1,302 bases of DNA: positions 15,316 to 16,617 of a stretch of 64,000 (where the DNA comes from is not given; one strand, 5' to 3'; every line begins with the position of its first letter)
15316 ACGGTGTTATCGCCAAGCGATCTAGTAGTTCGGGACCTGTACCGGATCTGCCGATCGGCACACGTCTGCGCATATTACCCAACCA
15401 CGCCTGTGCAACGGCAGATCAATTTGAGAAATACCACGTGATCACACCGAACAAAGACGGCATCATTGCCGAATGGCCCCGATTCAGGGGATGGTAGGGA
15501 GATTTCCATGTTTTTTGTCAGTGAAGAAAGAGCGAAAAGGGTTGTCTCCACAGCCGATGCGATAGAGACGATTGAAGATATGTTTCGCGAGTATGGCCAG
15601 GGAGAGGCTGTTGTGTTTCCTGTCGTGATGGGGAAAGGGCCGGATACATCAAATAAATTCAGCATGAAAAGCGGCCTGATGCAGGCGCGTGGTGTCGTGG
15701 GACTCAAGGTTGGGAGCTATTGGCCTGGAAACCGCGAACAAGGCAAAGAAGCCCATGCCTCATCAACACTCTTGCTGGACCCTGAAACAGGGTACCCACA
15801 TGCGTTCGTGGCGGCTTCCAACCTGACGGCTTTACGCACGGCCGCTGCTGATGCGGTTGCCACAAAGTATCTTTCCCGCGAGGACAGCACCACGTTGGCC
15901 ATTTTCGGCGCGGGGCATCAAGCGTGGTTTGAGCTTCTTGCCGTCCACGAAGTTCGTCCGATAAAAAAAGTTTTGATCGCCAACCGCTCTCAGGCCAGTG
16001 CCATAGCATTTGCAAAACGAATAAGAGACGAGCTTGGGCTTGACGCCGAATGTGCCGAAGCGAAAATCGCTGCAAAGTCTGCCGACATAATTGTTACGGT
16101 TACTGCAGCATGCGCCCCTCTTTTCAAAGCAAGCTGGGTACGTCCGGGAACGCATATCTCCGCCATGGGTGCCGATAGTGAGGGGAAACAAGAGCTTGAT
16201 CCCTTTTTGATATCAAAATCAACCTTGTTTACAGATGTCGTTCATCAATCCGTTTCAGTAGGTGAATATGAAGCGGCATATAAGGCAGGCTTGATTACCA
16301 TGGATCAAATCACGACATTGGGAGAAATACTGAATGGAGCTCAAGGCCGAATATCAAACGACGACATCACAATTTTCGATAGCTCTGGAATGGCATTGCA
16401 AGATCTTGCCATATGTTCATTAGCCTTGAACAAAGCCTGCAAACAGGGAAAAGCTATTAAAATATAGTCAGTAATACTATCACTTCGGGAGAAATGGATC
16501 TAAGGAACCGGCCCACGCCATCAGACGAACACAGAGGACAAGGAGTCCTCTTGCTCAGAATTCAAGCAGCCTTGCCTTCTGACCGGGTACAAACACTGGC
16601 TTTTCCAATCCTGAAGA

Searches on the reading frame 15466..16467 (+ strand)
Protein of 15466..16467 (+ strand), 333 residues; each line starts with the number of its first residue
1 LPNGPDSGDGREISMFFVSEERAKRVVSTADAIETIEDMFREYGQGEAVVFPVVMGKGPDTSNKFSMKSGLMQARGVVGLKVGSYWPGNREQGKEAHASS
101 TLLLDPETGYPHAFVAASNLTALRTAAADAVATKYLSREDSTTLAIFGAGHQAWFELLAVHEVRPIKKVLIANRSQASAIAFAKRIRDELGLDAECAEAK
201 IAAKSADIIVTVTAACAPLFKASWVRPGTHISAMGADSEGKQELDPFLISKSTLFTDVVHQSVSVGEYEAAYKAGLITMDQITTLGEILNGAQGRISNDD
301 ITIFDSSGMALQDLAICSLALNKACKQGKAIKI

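Call 78: search_protein_families(library=pfam, proteins=[window:15466-16467:+], max_evalue=0.00001)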
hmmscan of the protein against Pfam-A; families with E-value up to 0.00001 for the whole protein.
window:15466-16467:+ (333 aa): 2 families
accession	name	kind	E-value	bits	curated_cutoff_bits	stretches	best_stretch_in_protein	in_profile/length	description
PF02423.21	OCD_Mu_crystall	-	1.3e-66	225.2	24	1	27-321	15-307/314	Ornithine cyclodeaminase/mu-crystallin family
PF01488.26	Shikimate_DH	-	2e-07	31.6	24.3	1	132-228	3-98/138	Shikimate / quinate 5-dehydrogenase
